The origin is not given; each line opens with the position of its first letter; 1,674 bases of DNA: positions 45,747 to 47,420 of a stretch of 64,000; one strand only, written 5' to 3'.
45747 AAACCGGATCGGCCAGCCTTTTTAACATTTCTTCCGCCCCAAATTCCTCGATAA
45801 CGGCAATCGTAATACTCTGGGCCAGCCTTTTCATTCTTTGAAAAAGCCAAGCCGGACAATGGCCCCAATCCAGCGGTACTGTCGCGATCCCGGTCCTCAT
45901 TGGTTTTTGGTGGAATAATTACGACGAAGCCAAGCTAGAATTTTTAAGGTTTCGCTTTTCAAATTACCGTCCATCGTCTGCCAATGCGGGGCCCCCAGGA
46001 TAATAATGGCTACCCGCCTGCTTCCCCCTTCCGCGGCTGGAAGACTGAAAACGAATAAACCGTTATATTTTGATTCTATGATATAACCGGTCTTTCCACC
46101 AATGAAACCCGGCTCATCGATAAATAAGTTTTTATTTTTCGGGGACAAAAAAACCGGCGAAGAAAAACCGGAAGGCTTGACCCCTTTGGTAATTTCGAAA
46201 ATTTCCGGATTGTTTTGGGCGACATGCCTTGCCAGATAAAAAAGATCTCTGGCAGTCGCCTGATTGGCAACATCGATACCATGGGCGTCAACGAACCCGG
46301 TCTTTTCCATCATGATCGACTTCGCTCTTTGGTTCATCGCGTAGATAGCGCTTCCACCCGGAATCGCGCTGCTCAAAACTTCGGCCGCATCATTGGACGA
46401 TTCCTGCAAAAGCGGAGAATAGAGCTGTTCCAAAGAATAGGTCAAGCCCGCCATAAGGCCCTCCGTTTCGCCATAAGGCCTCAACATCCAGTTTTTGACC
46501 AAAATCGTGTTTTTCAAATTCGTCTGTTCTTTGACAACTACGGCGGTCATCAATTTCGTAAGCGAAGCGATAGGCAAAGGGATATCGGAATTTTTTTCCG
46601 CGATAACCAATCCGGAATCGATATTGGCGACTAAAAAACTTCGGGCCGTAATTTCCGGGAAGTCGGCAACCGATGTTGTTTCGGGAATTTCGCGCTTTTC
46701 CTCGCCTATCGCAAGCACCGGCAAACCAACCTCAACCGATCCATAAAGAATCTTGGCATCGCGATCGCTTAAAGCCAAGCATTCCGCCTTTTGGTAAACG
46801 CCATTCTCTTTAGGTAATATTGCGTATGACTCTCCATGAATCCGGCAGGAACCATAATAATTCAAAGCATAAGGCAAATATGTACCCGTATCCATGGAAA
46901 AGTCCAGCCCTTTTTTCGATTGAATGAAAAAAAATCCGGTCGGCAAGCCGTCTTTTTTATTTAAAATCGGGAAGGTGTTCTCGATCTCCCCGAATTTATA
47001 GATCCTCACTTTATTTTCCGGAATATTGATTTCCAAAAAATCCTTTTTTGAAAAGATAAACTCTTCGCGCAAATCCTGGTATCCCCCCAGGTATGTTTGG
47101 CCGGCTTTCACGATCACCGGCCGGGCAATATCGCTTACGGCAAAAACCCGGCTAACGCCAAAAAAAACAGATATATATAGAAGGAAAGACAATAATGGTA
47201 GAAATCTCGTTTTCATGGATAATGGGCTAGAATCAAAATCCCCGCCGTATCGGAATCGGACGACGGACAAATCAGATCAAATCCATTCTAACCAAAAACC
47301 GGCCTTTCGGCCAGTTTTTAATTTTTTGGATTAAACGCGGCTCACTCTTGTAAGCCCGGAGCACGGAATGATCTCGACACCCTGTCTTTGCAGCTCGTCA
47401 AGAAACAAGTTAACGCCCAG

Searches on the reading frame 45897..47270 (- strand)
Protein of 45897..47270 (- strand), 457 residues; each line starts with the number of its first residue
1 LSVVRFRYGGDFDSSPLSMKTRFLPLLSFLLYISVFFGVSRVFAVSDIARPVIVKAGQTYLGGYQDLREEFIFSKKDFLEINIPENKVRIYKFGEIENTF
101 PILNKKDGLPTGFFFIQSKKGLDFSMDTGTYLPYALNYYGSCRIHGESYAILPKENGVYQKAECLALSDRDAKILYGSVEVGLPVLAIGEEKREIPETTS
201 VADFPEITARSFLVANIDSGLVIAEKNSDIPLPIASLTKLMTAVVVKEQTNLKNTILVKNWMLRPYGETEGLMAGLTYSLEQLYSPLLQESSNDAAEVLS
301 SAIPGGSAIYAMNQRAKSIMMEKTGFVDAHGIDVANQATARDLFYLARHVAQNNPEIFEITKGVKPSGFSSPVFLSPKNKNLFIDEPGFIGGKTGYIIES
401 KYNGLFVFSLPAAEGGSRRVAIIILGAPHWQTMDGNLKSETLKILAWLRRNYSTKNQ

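Call 66: search_protein_families(library=pfam, proteins=[window:45897-47270:-], max_evalue=0.00001)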
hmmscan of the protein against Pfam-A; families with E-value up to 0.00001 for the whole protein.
window:45897-47270:- (457 aa): 1 family
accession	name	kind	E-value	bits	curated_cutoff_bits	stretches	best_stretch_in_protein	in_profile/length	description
PF00768.25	Peptidase_S11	-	1.2e-31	110.5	27.6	1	202-427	5-237/239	D-alanyl-D-alanine carboxypeptidase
